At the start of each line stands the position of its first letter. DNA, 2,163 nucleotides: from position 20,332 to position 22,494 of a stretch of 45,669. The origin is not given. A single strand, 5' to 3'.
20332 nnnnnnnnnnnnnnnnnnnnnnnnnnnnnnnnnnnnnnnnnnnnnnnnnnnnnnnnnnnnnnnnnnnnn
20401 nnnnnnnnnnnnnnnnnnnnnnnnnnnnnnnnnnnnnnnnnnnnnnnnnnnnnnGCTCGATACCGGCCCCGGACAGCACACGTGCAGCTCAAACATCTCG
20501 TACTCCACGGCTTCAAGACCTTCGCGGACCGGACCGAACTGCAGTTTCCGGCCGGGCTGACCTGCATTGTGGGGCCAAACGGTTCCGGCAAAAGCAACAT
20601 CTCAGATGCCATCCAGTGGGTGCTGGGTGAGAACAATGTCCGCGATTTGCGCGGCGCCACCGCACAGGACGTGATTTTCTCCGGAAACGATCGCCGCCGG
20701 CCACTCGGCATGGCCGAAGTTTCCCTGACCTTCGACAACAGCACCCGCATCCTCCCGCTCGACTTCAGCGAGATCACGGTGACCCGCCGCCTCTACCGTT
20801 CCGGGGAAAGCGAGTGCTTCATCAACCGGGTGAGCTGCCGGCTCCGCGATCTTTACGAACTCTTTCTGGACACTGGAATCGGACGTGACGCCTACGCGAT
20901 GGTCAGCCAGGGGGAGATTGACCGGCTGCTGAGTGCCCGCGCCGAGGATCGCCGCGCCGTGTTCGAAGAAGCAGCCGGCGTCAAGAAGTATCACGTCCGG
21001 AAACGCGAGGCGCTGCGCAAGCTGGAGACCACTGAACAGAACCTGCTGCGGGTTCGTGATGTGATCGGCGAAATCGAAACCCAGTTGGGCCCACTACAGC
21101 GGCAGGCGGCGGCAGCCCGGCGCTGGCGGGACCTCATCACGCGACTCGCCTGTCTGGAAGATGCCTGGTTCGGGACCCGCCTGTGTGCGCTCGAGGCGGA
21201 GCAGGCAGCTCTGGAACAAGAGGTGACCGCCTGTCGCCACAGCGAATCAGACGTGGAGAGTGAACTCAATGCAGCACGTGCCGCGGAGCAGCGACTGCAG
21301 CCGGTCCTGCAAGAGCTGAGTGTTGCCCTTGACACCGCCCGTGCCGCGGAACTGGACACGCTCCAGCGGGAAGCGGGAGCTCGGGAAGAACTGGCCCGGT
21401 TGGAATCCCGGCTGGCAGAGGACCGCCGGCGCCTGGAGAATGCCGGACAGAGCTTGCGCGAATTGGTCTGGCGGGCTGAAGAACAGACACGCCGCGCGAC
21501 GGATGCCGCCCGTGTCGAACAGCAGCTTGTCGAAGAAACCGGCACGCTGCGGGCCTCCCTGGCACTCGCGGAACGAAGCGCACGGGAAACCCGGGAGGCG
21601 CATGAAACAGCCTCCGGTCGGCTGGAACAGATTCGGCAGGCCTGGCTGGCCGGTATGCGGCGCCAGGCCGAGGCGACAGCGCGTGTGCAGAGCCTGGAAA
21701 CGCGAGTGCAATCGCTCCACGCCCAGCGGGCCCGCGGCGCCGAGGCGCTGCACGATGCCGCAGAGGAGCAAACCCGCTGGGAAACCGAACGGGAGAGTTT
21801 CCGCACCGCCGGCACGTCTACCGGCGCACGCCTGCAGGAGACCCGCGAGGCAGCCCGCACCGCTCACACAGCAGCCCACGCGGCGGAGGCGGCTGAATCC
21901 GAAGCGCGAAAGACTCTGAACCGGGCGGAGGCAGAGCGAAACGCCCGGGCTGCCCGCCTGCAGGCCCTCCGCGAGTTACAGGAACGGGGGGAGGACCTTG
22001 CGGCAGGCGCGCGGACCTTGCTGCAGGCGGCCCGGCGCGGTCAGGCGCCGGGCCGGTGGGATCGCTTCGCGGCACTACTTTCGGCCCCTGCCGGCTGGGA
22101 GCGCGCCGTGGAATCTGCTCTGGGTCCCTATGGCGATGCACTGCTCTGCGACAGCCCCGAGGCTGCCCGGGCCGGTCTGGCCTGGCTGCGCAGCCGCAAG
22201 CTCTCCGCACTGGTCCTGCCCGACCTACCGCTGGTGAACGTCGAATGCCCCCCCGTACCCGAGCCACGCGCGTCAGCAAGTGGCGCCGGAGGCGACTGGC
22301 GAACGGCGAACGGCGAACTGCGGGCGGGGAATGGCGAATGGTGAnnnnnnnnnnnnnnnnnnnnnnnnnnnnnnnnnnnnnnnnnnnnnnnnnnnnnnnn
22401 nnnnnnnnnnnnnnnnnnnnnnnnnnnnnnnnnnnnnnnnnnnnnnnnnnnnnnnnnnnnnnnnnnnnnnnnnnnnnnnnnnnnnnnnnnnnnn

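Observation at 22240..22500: smc is split at the hinge inside heptanucleotide repeat arrays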

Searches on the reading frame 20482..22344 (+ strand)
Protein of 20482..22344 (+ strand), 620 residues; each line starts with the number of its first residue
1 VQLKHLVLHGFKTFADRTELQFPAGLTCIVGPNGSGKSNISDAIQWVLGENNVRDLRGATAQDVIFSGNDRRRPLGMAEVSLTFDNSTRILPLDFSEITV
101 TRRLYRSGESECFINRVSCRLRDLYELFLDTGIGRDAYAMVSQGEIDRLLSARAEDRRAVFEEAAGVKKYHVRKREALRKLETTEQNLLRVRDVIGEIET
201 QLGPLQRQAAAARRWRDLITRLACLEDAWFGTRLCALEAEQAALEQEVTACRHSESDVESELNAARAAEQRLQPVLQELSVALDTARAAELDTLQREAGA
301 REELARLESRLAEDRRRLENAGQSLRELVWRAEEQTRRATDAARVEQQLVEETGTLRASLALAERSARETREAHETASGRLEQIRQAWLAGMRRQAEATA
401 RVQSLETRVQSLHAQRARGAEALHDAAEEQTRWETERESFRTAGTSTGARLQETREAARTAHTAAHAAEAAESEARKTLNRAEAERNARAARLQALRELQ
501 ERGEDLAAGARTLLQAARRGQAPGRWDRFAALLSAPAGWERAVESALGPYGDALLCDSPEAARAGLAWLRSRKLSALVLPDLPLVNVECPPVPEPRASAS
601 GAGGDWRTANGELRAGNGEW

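Call 4: search_protein_families(library=pfam, proteins=[window:20482-22341:+], max_evalue=0.01)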
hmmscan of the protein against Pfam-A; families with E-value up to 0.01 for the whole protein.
window:20482-22341:+ (620 aa): 7 families
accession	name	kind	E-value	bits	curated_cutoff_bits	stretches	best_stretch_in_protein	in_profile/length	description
PF02463.25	SMC_N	-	3.6e-36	125.1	40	1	3-180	2-136/220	RecF/RecN/SMC N terminal domain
PF13476.12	AAA_23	-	1.4e-16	62.2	27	1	6-197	2-195/201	AAA domain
PF13175.12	AAA_15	-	2.2e-08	34.6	32.1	1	1-52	1-54/374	AAA ATPase domain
PF06470.18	SMC_hinge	-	2.8e-07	31.4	22.5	1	524-580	3-62/116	SMC proteins Flexible Hinge Domain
PF13555.12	AAA_29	-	7.8e-07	29.2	27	1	3-51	1-49/61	P-loop containing region of AAA domain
PF13304.12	AAA_21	-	3.2e-06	27.9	27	1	26-62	1-26/304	AAA domain, putative AbiEii toxin, Type IV TA system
PF23991.1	DUF7310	-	0.0029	18.5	40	1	196-268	14-80/83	Coiled-coil region of unknown function (DUF7310)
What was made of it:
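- On SMC protein family (bacterial Smc): PF02463 matches residues 3-180, E = 3.6e-36 (call 4). PF06470 matches residues 524-580 of the N part (call 4).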

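Call 6: find_homologous_proteins(query=window:20482-22341:+, max_evalue=1e-10)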
Query window:20482-22341:+ (620 aa): 7106 proteins with E <= 1e-10 among 8000 candidates; the best 120 are listed.
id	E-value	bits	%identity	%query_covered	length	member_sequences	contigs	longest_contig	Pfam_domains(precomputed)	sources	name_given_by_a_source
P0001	4.2e-188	645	57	97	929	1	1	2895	PF13175.13,PF06470.19,PF13476.13,PF13555.13,PF02463.26,PF13304.13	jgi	jgi:chromosome segregation protein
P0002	6.9e-181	621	56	94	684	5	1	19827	PF13175.13,PF06470.19,PF13476.13,PF13555.13,PF02463.26,PF13304.13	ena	-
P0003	2.9e-140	487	51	85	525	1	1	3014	PF13175.13,PF13476.13,PF13555.13,PF02463.26,PF13304.13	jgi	jgi:chromosome segregation protein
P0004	1.7e-109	385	52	67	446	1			PF13175.13,PF13476.13,PF13555.13,PF02463.26,PF13304.13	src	-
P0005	1.8e-107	379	56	56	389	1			PF13175.13,PF13476.13,PF13555.13,PF02463.26,PF13304.13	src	-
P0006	8.6e-104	366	42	92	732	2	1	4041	PF13175.13,PF06470.19,PF13476.13,PF13555.13,PF02463.26,PF13304.13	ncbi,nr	ncbi:MAG TPA: chromosome segregation protein SMC, partial [Armatimonadota bacterium]|nr:chromosome s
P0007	1.2e-103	366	42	92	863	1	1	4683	PF13175.13,PF06470.19,PF13476.13,PF23649.2,PF13555.13,PF02463.26,PF13304.13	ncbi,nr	ncbi:MAG TPA: chromosome segregation protein SMC [Armatimonadota bacterium]|nr:chromosome segregatio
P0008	1.4e-99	353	42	94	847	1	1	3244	PF13175.13,PF06470.19,PF13476.13,PF13555.13,PF02463.26,PF13304.13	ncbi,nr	ncbi:MAG TPA: chromosome segregation protein SMC, partial [Chthonomonadaceae bacterium]|nr:chromosom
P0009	3.9e-99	351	40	95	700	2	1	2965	PF13175.13,PF06470.19,PF13476.13,PF13555.13,PF02463.26,PF13304.13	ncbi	ncbi:MAG: chromosome segregation protein SMC, partial [bacterium]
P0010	3.9e-98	348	41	94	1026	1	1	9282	PF13175.13,PF06470.19,PF13476.13,PF13555.13,PF02463.26,PF13304.13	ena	-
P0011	4.3e-98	348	40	97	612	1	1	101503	PF13175.13,PF06470.19,PF13476.13,PF13555.13,PF02463.26,PF13304.13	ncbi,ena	-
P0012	4.4e-98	348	40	97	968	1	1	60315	PF06103.17,PF13175.13,PF06470.19,PF13476.13,PF13555.13,PF19220.7,PF02463.26,PF24161.2,PF13304.13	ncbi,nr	ncbi:MAG: chromosome segregation protein SMC, partial [Armatimonadota bacterium]|nr:chromosome segre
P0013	1.1e-97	346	38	92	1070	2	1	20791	PF13175.13,PF06470.19,PF13476.13,PF13555.13,PF02463.26,PF13304.13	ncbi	-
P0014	1.6e-96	342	41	92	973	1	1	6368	PF13175.13,PF06470.19,PF13476.13,PF13555.13,PF02463.26,PF13304.13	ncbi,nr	ncbi:MAG TPA: chromosome segregation protein SMC, partial [Chthonomonadaceae bacterium]|nr:chromosom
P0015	1.9e-96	342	39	95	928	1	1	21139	PF13175.13,PF06470.19,PF13863.12,PF13476.13,PF13555.13,PF02463.26,PF13304.13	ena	-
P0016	6.9e-96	340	62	36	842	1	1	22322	PF13175.13,PF06470.19,PF13476.13,PF13555.13,PF02463.26,PF13304.13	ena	-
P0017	1.9e-95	339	51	52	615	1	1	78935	PF13175.13,PF06470.19,PF13476.13,PF13555.13,PF02463.26,PF13304.13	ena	-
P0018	1.9e-95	339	39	94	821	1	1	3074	PF13175.13,PF06470.19,PF13476.13,PF13555.13,PF02463.26,PF13304.13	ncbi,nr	ncbi:MAG: condensin subunit Smc, partial [Chthonomonadales bacterium]|nr:condensin subunit Smc [Chth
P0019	2.6e-95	338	40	96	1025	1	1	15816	PF13175.13,PF06470.19,PF13476.13,PF13555.13,PF02463.26,PF13304.13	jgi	jgi:chromosome segregation protein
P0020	5.1e-95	337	37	92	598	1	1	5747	PF13175.13,PF06470.19,PF13476.13,PF13555.13,PF02463.26,PF24161.2,PF13166.13,PF13304.13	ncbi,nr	ncbi:MAG: AAA family ATPase, partial [Armatimonadetes bacterium]|nr:AAA family ATPase [Armatimonadot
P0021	2.4e-94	335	40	96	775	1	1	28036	PF13175.13,PF06470.19,PF13476.13,PF13555.13,PF02463.26,PF13304.13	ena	-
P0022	5.3e-94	334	64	36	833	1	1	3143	PF13175.13,PF06470.19,PF13476.13,PF13555.13,PF02463.26,PF13304.13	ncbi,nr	ncbi:MAG: chromosome segregation protein SMC, partial [Cytophagales bacterium]|nr:chromosome segrega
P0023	7.8e-94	334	40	92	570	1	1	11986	PF13175.13,PF06470.19,PF13476.13,PF02463.26,PF24161.2,PF13304.13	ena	-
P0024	1.2e-93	333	40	94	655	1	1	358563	PF13175.13,PF06470.19,PF13476.13,PF13555.13,PF02463.26,PF13304.13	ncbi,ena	-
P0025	2.7e-93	332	34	90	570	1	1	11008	PF13175.13,PF06470.19,PF13476.13,PF13555.13,PF02463.26,PF13304.13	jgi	-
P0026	1.1e-92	330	59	40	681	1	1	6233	PF13175.13,PF06470.19,PF13476.13,PF13555.13,PF02463.26,PF13304.13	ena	-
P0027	2.0e-92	329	32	97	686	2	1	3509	PF06470.19,PF13476.13,PF13555.13,PF02463.26,PF13304.13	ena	-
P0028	2.1e-92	329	58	39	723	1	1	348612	PF13175.13,PF06470.19,PF13476.13,PF13555.13,PF02463.26,PF13304.13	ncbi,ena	-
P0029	6.3e-92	327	38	94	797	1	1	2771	PF13175.13,PF06470.19,PF13476.13,PF02463.26,PF24161.2,PF13304.13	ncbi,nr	ncbi:MAG: chromosome segregation protein SMC, partial [Dehalococcoidales bacterium]|nr:chromosome se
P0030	6.4e-92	327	37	94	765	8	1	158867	PF13175.13,PF06470.19,PF13476.13,PF13555.13,PF02463.26,PF13304.13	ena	-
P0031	1.8e-91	326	64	36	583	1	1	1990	PF13175.13,PF13476.13,PF01576.25,PF13555.13,PF02463.26,PF10174.15,PF13304.13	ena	-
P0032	8.6e-91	324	32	92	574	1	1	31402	PF13175.13,PF06470.19,PF13476.13,PF02463.26,PF13304.13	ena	-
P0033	1.4e-90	323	32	94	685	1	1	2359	PF13175.13,PF06470.19,PF13476.13,PF13555.13,PF02463.26,PF13304.13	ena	-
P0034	1.5e-90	323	34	94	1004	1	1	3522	PF06470.19,PF13476.13,PF13555.13,PF02463.26,PF24161.2,PF13304.13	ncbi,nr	ncbi:MAG: chromosome segregation protein SMC, partial [Clostridia bacterium]|nr:chromosome segregati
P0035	1.5e-90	323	32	94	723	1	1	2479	PF13175.13,PF06470.19,PF13476.13,PF02463.26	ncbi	ncbi:MAG TPA: chromosome segregation protein SMC, partial [Clostridia bacterium]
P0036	3.0e-90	322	31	93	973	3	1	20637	PF13175.13,PF06470.19,PF13476.13,PF13555.13,PF02463.26,PF24161.2,PF13304.13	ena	-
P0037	3.9e-90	321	37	95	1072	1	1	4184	PF13175.13,PF06470.19,PF13476.13,PF13555.13,PF02463.26,PF13304.13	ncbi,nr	ncbi:MAG TPA: chromosome segregation protein SMC, partial [Clostridia bacterium]|nr:chromosome segre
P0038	1.2e-89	320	67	34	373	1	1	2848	PF13175.13,PF13476.13,PF13555.13,PF02463.26,PF13304.13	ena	-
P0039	1.6e-89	319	43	88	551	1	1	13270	PF13175.13,PF13476.13,PF13555.13,PF02463.26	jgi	-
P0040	2.3e-89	319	36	92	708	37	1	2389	PF13175.13,PF06470.19,PF13476.13,PF13555.13,PF02463.26,PF13304.13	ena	-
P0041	2.5e-89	319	61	36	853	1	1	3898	PF13175.13,PF06470.19,PF13476.13,PF02463.26,PF13304.13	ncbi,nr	ncbi:MAG TPA: chromosome segregation protein SMC, partial [Desulfobacteria bacterium]|nr:chromosome 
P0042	4.2e-89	318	36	92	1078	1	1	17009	PF13175.13,PF06470.19,PF13476.13,PF02463.26,PF13304.13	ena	-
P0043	4.4e-89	318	31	94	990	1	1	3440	PF06470.19,PF13476.13,PF02463.26,PF13304.13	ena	-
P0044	4.6e-89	318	50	55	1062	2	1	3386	PF13175.13,PF06470.19,PF13476.13,PF13555.13,PF02463.26,PF13304.13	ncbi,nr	ncbi:MAG TPA: chromosome segregation protein SMC, partial [Armatimonadota bacterium]|nr:chromosome s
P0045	5.8e-89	317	39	92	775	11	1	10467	PF13175.13,PF06470.19,PF13476.13,PF13555.13,PF02463.26,PF13304.13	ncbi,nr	ncbi:MAG: chromosome segregation protein SMC, partial [Firmicutes bacterium]|nr:chromosome segregati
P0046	7.9e-89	317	33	95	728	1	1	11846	PF13175.13,PF06470.19,PF13476.13,PF13555.13,PF02463.26,PF13304.13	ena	-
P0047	8.0e-89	317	37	97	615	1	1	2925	PF13175.13,PF06470.19,PF13476.13,PF02463.26,PF13304.13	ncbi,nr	ncbi:MAG TPA: chromosome segregation protein SMC [Bacillota bacterium]|nr:chromosome segregation pro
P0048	9.0e-89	317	38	96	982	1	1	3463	PF13175.13,PF06470.19,PF13476.13,PF13555.13,PF02463.26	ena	-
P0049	1.0e-88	317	36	95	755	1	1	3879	PF13175.13,PF06470.19,PF13476.13,PF13555.13,PF02463.26,PF13304.13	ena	-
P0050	1.4e-88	316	45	66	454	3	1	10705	PF13175.13,PF13476.13,PF13555.13,PF02463.26,PF13304.13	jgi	jgi:chromosome segregation protein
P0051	1.6e-88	316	31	97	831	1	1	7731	PF13175.13,PF06470.19,PF13476.13,PF13555.13,PF02463.26,PF13304.13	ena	-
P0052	1.8e-88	316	33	95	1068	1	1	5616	PF06470.19,PF13476.13,PF13555.13,PF02463.26,PF13304.13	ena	-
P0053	1.9e-88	316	55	44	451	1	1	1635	PF13175.13,PF13476.13,PF13555.13,PF02463.26,PF13304.13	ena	-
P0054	2.2e-88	316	46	72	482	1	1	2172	PF13175.13,PF13476.13,PF13555.13,PF02463.26,PF13304.13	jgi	-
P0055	3.0e-88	315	35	96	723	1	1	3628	PF13175.13,PF06470.19,PF13476.13,PF13555.13,PF02463.26,PF13304.13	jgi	jgi:chromosome segregation protein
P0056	3.3e-88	315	34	94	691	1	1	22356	PF13175.13,PF06470.19,PF13476.13,PF13555.13,PF02463.26,PF13304.13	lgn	-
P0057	3.8e-88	315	32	97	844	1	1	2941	PF13175.13,PF06470.19,PF13476.13,PF13555.13,PF02463.26,PF13304.13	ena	-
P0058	3.8e-88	315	33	94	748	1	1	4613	PF13175.13,PF06470.19,PF13476.13,PF02463.26,PF13304.13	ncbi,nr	ncbi:MAG: chromosome segregation protein SMC, partial [Eubacteriales bacterium]|nr:chromosome segreg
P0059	4.3e-88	315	39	94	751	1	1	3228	PF13175.13,PF06470.19,PF13476.13,PF13555.13,PF02463.26,PF13304.13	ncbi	-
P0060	4.3e-88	315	33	94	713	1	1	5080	PF13175.13,PF06470.19,PF13476.13,PF13555.13,PF02463.26,PF13304.13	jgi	jgi:chromosome segregation protein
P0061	4.9e-88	314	33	88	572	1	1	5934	PF13175.13,PF06470.19,PF13476.13,PF13555.13,PF02463.26,PF13304.13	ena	-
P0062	6.2e-88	314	57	39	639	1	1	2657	PF13175.13,PF06470.19,PF13476.13,PF13555.13,PF02463.26,PF13304.13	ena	-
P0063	6.4e-88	314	31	94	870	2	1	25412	PF06470.19,PF13476.13,PF02463.26,PF13304.13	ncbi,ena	-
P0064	7.3e-88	314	36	95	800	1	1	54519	PF13175.13,PF06470.19,PF13476.13,PF13555.13,PF02463.26,PF13304.13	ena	-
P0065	1.1e-87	313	32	94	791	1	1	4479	PF13175.13,PF06470.19,PF13476.13,PF02463.26,PF13304.13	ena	-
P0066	1.2e-87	313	35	92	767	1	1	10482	PF13175.13,PF06470.19,PF13476.13,PF13555.13,PF02463.26,PF13304.13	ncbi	-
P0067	1.8e-87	313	39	94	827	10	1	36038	PF13175.13,PF06470.19,PF13476.13,PF02463.26,PF13304.13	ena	-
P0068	1.8e-87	313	32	93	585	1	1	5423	PF13175.13,PF06470.19,PF13476.13,PF13555.13,PF02463.26,PF13304.13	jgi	jgi:chromosome segregation protein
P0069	2.2e-87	312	31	93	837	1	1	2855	PF13175.13,PF06470.19,PF13476.13,PF13555.13,PF02463.26,PF24161.2,PF13304.13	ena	-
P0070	2.4e-87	312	36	95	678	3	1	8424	PF13175.13,PF06470.19,PF13476.13,PF13555.13,PF02463.26,PF13304.13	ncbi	ncbi:MAG: chromosome segregation protein SMC, partial [Candidatus Hydrogenedentota bacterium]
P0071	2.9e-87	312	38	95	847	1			PF13175.13,PF06470.19,PF13476.13,PF13555.13,PF02463.26,PF24161.2,PF13304.13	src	-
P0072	3.6e-87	312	34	94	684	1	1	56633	PF13175.13,PF06470.19,PF13476.13,PF02463.26,PF13304.13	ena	-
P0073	4.5e-87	311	30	100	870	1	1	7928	PF06470.19,PF13476.13,PF23649.2,PF02463.26,PF24161.2,PF13304.13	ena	-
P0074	5.1e-87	311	35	96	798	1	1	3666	PF13175.13,PF06470.19,PF13476.13,PF02463.26,PF24161.2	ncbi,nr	ncbi:MAG TPA: chromosome segregation protein SMC, partial [Verrucomicrobiae bacterium]|nr:chromosome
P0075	5.5e-87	311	32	92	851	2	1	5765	PF13175.13,PF06470.19,PF13476.13,PF13555.13,PF02463.26,PF13304.13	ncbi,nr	ncbi:MAG TPA: chromosome segregation protein SMC, partial [Clostridia bacterium]|nr:chromosome segre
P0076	6.4e-87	311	32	94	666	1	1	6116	PF13175.13,PF06470.19,PF13476.13,PF13555.13,PF02463.26,PF13304.13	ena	-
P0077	7.3e-87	311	37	95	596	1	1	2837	PF13175.13,PF06470.19,PF13476.13,PF13555.13,PF02463.26,PF13304.13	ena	-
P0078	8.2e-87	310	34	94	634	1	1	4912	PF13175.13,PF06470.19,PF13476.13,PF19220.7,PF02463.26,PF24161.2,PF13304.13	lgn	-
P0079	8.7e-87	310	34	92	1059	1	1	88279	PF13175.13,PF06470.19,PF13476.13,PF13555.13,PF02463.26,PF13304.13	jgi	jgi:chromosome segregation protein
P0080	9.4e-87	310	33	94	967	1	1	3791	PF06470.19,PF13476.13,PF02463.26,PF13304.13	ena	-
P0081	1.2e-86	310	33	97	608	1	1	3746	PF13175.13,PF06470.19,PF13476.13,PF13555.13,PF02463.26,PF13304.13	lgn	-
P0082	1.3e-86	310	32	94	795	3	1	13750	PF13175.13,PF06470.19,PF13476.13,PF13555.13,PF02463.26,PF24161.2,PF13304.13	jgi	jgi:chromosome segregation protein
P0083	1.4e-86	310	51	43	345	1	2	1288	PF13514.13,PF13175.13,PF13476.13,PF13555.13,PF02463.26,PF13304.13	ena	-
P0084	1.7e-86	309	30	97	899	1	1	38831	PF13175.13,PF06470.19,PF13476.13,PF13555.13,PF02463.26,PF13304.13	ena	-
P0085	1.7e-86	309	34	94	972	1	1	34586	PF13175.13,PF06470.19,PF13476.13,PF02463.26,PF24161.2,PF13304.13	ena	-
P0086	1.9e-86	309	33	94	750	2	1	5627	PF13175.13,PF06470.19,PF13476.13,PF02463.26,PF13304.13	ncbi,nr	ncbi:MAG: chromosome segregation protein SMC, partial [Clostridiaceae bacterium]|nr:chromosome segre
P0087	2.0e-86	309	30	95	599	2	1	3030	PF13175.13,PF06470.19,PF13476.13,PF02463.26,PF13304.13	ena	-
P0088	2.1e-86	309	35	98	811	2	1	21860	PF13175.13,PF06470.19,PF13476.13,PF13555.13,PF02463.26,PF13304.13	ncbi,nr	ncbi:MAG: chromosome segregation protein SMC [Candidatus Omnitrophica bacterium]|nr:chromosome segre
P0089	2.2e-86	309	35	97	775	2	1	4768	PF13175.13,PF06470.19,PF13476.13,PF02463.26,PF13304.13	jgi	jgi:chromosome segregation protein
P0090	2.2e-86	309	29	95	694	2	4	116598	PF13175.13,PF06470.19,PF13476.13,PF02463.26,PF13304.13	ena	-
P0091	2.4e-86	309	34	94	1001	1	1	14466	PF13175.13,PF06470.19,PF13476.13,PF02463.26,PF24161.2,PF13304.13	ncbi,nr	ncbi:MAG: chromosome segregation protein SMC, partial [Bacillota bacterium]|nr:chromosome segregatio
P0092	2.6e-86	309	31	94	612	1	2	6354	PF13175.13,PF06470.19,PF13476.13,PF13555.13,PF02463.26,PF13304.13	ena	-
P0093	2.9e-86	309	39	94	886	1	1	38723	PF13175.13,PF06470.19,PF13476.13,PF02463.26,PF24161.2,PF13304.13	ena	-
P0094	2.9e-86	309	33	94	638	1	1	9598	PF06470.19,PF13476.13,PF13555.13,PF02463.26,PF13304.13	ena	-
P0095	3.4e-86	308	34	95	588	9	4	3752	PF13175.13,PF06470.19,PF13476.13,PF02463.26,PF13304.13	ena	-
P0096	3.8e-86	308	54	40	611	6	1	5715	PF13175.13,PF06470.19,PF13476.13,PF13555.13,PF02463.26,PF13304.13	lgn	-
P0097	3.9e-86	308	50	50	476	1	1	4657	PF13175.13,PF13476.13,PF13555.13,PF02463.26,PF13304.13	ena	-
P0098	3.9e-86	308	31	94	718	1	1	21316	PF13175.13,PF06470.19,PF13476.13,PF02463.26,PF13304.13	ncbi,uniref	ncbi:chromosome segregation protein SMC, partial [Ruminiclostridium cellobioparum]|uniref:chromosome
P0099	4.7e-86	308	50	52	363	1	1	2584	PF13175.13,PF13476.13,PF13555.13,PF02463.26,PF13304.13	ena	-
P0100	5.5e-86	308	62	36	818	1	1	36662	PF13175.13,PF06470.19,PF13476.13,PF13555.13,PF02463.26,PF13304.13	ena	-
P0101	7.0e-86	307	39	95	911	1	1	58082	PF13175.13,PF06470.19,PF13476.13,PF13555.13,PF02463.26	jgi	jgi:chromosome segregation protein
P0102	8.3e-86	307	31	97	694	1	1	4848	PF13175.13,PF06470.19,PF13476.13,PF02463.26,PF13304.13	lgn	-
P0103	9.5e-86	307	33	94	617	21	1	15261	PF13175.13,PF06470.19,PF13476.13,PF13555.13,PF02463.26,PF13304.13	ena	-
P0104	1.0e-85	307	61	39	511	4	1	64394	PF13175.13,PF13476.13,PF23649.2,PF13555.13,PF02463.26,PF13304.13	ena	-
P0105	1.0e-85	307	39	94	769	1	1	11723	PF13175.13,PF06470.19,PF13476.13,PF13555.13,PF02463.26,PF13304.13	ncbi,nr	ncbi:MAG: chromosome segregation protein SMC, partial [Candidatus Limiplasma sp.]|nr:chromosome segr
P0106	1.4e-85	306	32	94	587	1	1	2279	PF13175.13,PF06470.19,PF13476.13,PF13555.13,PF02463.26,PF13304.13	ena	-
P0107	1.8e-85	306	31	94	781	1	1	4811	PF13175.13,PF06470.19,PF13476.13,PF13555.13,PF02463.26,PF13304.13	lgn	-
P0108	1.9e-85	306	29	97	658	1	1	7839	PF13175.13,PF06470.19,PF13476.13,PF02463.26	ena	-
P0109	1.9e-85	306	53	42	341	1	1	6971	PF13175.13,PF13476.13,PF02463.26,PF13304.13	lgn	-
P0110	1.9e-85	306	45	59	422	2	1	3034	PF13175.13,PF13476.13,PF13555.13,PF02463.26,PF13304.13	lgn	-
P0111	2.0e-85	306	33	97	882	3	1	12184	PF13175.13,PF06470.19,PF13476.13,PF13555.13,PF02463.26,PF13304.13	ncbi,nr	ncbi:MAG: chromosome segregation protein [Pelosinus sp.]|nr:chromosome segregation protein [Pelosinu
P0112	2.7e-85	305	31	94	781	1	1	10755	PF13175.13,PF06470.19,PF13476.13,PF13555.13,PF02463.26,PF13304.13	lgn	-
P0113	2.9e-85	305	32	95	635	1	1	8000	PF13175.13,PF06470.19,PF13476.13,PF02463.26,PF13304.13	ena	-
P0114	3.0e-85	305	36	79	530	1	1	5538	PF13175.13,PF13476.13,PF13555.13,PF02463.26,PF13304.13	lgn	-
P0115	3.0e-85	305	45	66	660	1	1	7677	PF13175.13,PF13476.13,PF13555.13,PF02463.26,PF13304.13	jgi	-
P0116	3.2e-85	305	32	93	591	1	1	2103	PF13175.13,PF06470.19,PF13476.13,PF13555.13,PF02463.26,PF13304.13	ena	-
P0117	3.3e-85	305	36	96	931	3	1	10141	PF13175.13,PF06470.19,PF13476.13,PF13555.13,PF02463.26,PF24161.2,PF13304.13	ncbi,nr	ncbi:MAG TPA: chromosome segregation protein SMC, partial [Candidatus Hydrogenedentes bacterium]|nr:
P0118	3.5e-85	305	30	94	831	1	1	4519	PF13175.13,PF06470.19,PF13476.13,PF13555.13,PF02463.26,PF28019.1,PF13304.13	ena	-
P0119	3.6e-85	305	33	94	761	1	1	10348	PF13175.13,PF06470.19,PF13476.13,PF27605.1,PF02463.26,PF24161.2,PF13304.13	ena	-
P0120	3.7e-85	305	37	92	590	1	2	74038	PF13175.13,PF06470.19,PF13476.13,PF13555.13,PF02463.26,PF13304.13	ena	-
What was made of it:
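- Tried and rejected: The N-fragment homology search (call 6) gave at best 57% identity and missed the 90%-identical full-length SMC.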

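Call 8: find_encoding_contigs(protein=P0002, flank=8000, max_places=4)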
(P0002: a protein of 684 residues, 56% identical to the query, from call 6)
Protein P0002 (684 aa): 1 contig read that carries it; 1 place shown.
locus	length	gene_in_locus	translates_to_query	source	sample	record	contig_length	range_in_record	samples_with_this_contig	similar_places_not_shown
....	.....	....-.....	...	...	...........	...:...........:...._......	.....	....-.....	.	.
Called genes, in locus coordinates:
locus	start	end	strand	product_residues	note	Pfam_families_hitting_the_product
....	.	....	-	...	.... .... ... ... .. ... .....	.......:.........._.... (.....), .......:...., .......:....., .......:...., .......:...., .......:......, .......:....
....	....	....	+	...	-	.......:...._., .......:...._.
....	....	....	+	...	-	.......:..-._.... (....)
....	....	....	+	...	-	-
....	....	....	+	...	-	-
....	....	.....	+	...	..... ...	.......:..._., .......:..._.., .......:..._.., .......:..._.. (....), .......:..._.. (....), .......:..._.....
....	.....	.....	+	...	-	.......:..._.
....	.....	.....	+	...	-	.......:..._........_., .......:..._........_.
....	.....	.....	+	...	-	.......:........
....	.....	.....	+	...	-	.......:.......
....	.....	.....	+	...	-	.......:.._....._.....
